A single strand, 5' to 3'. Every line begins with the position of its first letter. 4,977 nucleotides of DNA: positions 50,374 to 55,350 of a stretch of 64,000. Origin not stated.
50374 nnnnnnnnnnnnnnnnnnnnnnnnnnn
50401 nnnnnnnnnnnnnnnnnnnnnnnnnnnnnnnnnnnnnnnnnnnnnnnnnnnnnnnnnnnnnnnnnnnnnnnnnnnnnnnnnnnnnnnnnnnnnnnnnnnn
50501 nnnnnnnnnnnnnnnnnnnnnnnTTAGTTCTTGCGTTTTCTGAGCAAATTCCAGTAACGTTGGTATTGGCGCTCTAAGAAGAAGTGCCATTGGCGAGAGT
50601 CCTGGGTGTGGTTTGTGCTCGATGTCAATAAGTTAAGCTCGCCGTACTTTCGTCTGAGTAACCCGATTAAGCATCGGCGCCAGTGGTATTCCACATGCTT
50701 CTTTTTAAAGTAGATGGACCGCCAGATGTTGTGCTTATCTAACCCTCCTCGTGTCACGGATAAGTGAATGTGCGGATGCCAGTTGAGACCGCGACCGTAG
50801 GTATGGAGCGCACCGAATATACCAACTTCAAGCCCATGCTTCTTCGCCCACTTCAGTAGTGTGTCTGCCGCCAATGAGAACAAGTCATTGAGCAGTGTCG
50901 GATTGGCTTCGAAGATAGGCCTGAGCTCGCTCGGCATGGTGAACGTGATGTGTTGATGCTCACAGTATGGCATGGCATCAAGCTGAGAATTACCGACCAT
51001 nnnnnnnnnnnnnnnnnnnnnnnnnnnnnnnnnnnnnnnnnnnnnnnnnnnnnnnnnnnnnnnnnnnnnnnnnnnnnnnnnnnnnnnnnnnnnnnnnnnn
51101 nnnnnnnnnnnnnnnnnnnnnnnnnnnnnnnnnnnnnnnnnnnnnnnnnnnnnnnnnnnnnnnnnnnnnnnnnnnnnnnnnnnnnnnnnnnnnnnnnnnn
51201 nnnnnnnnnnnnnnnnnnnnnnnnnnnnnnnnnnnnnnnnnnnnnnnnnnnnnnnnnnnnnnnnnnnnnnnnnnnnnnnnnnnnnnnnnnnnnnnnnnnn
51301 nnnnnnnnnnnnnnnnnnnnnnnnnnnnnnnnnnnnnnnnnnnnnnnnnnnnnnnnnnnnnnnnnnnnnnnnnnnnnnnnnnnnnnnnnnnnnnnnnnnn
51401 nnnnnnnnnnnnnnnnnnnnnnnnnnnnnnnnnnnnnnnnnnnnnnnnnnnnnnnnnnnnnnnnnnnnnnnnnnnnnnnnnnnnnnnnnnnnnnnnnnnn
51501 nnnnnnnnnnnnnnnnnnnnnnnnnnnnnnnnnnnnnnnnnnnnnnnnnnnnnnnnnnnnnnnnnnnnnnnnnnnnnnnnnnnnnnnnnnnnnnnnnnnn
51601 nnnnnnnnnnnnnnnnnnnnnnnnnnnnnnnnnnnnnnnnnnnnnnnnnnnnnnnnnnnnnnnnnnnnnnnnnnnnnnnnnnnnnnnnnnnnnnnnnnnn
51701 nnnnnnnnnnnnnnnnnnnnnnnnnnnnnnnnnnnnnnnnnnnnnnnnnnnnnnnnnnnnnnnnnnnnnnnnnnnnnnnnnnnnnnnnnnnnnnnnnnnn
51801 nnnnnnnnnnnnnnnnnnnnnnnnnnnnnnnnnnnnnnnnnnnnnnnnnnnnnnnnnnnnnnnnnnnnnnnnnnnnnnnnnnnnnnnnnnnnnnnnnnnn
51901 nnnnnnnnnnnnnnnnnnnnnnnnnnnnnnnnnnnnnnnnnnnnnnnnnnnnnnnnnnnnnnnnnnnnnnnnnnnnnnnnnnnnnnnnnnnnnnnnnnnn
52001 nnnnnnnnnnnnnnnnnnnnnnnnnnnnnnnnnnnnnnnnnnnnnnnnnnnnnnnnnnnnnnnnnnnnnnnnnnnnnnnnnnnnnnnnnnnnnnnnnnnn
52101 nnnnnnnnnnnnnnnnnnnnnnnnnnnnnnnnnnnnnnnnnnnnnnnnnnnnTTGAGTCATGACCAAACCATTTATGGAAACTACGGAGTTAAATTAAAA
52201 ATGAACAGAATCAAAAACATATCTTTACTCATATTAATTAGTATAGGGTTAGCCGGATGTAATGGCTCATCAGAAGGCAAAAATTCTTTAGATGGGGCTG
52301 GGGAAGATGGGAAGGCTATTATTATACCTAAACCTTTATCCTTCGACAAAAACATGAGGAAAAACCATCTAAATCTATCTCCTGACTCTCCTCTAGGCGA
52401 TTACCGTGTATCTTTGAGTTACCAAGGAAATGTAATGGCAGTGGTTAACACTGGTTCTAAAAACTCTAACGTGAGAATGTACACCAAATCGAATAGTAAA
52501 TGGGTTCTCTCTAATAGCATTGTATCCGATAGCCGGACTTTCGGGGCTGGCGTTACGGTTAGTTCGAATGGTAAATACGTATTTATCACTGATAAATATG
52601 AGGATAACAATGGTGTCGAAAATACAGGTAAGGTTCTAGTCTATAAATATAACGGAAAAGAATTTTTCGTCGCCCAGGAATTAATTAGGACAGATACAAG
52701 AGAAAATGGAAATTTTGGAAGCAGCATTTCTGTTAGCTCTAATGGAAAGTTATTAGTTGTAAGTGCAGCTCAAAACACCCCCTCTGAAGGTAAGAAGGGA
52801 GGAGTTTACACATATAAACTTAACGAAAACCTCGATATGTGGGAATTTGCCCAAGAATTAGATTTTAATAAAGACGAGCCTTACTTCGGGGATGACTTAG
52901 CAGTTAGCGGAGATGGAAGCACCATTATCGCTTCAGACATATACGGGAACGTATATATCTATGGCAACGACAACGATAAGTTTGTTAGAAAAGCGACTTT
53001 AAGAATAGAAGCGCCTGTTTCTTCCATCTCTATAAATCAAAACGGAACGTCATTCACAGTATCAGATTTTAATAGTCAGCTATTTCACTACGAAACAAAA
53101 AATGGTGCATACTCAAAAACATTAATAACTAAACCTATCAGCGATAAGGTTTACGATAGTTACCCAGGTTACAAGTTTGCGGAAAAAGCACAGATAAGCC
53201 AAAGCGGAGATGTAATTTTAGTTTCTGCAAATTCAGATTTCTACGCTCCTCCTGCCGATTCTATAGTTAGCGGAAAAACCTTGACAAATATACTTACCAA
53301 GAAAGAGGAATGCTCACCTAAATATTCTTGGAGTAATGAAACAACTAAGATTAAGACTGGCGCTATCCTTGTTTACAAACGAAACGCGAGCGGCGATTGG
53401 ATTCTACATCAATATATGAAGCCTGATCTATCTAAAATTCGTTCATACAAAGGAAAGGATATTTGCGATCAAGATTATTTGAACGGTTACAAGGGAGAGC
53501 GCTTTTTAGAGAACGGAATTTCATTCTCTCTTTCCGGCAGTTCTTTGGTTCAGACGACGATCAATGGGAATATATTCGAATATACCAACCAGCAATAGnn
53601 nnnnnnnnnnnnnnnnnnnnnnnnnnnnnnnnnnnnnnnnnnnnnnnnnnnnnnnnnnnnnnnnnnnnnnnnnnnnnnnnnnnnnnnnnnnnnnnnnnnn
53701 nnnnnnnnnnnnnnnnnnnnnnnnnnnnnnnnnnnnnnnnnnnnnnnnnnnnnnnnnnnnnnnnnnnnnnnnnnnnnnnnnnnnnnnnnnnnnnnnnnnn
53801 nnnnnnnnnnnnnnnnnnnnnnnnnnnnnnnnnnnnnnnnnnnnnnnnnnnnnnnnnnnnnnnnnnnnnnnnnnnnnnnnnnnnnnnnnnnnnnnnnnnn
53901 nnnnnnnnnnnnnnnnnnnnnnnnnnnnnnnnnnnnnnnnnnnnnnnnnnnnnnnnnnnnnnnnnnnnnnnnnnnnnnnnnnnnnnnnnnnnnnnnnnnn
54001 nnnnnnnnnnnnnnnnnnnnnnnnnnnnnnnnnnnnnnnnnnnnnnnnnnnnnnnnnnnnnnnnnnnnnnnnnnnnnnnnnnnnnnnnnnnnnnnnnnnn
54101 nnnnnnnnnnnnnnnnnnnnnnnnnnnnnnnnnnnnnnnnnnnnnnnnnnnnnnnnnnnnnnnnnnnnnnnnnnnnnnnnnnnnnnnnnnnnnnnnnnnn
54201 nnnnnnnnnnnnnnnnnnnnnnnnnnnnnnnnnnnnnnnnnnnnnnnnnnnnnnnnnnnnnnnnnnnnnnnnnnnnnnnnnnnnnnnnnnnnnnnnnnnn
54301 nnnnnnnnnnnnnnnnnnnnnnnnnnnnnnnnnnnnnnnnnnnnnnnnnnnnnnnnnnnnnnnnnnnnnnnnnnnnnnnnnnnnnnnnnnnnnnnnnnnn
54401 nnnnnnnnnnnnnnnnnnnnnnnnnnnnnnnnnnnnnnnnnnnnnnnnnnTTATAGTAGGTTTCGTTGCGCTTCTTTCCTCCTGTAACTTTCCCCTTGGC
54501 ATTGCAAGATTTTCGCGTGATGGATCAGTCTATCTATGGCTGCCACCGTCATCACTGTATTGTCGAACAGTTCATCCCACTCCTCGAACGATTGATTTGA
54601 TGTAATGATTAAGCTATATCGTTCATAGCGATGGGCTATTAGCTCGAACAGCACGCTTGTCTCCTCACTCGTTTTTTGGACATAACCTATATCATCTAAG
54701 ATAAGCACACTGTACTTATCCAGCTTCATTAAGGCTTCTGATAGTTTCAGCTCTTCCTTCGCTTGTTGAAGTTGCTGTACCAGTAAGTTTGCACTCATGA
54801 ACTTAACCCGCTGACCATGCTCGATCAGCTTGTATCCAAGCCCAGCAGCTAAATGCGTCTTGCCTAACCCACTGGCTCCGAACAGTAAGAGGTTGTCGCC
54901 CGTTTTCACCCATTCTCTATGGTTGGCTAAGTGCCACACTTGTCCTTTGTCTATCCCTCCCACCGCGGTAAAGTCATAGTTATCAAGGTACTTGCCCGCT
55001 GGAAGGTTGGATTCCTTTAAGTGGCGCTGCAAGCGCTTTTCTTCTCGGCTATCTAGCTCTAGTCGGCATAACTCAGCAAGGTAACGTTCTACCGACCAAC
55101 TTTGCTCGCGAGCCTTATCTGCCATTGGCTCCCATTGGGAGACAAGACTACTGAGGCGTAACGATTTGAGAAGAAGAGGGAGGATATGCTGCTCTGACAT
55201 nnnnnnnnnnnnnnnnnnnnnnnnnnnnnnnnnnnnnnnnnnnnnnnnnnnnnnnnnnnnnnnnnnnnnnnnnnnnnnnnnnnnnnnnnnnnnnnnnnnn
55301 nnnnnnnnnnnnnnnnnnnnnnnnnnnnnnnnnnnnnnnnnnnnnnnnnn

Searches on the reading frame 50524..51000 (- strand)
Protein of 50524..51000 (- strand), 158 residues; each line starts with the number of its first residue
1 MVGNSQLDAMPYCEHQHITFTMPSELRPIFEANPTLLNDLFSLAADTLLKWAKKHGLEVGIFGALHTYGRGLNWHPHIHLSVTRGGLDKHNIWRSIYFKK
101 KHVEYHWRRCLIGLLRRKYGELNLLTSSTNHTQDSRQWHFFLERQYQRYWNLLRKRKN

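Call 49: search_protein_families(library=pfam, proteins=[window:50524-51000:-], max_evalue=0.001)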
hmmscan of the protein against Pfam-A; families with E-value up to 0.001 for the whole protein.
window:50524-51000:- (158 aa): 1 family
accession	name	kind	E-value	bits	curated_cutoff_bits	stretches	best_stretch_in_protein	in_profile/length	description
PF04986.18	Y2_Tnp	-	3e-15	57.2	20.9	1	60-154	1-96/183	Putative transposase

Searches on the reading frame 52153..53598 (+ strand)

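Call 49: search_protein_families(library=pfam, proteins=[window:52153-53598:+], max_evalue=0.001)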
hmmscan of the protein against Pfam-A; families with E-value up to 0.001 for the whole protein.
window:52153-53598:+ (481 aa): 1 family
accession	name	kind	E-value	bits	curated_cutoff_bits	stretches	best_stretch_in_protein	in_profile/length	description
PF14312.12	FG-GAP_2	-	0.00011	22.7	23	0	175-221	5-49/49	FG-GAP repeat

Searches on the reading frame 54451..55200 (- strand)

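Call 49: search_protein_families(library=pfam, proteins=[window:54451-55200:-], max_evalue=0.001)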
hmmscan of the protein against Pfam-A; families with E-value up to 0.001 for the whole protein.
window:54451-55200:- (249 aa): 7 families
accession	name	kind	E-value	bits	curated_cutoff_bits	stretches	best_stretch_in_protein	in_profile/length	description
PF01695.23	IstB_IS21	-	2.9e-67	227.1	24.1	1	11-245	3-236/238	IstB-like ATP binding protein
PF00308.24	Bac_DnaA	-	1.1e-11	45.6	23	1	102-211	35-147/162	Bacterial DnaA ATPAse domain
PF20720.3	nSTAND3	-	6.1e-05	23.2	27.2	0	100-143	16-60/155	Novel STAND NTPase 3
PF05496.18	RuvB_N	-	0.00011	22.4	27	1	98-181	30-103/159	Holliday junction DNA helicase RuvB P-loop domain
PF13173.12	AAA_14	-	0.00021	21.7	27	1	104-205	5-101/129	AAA domain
PF00004.35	AAA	-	0.00022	22.1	21.2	1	104-203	1-110/131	ATPase family associated with various cellular activities (AAA)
PF02572.21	CobA_CobO_BtuR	-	0.00025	21.8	25.7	0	142-213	76-148/172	ATP:corrinoid adenosyltransferase BtuR/CobO/CobP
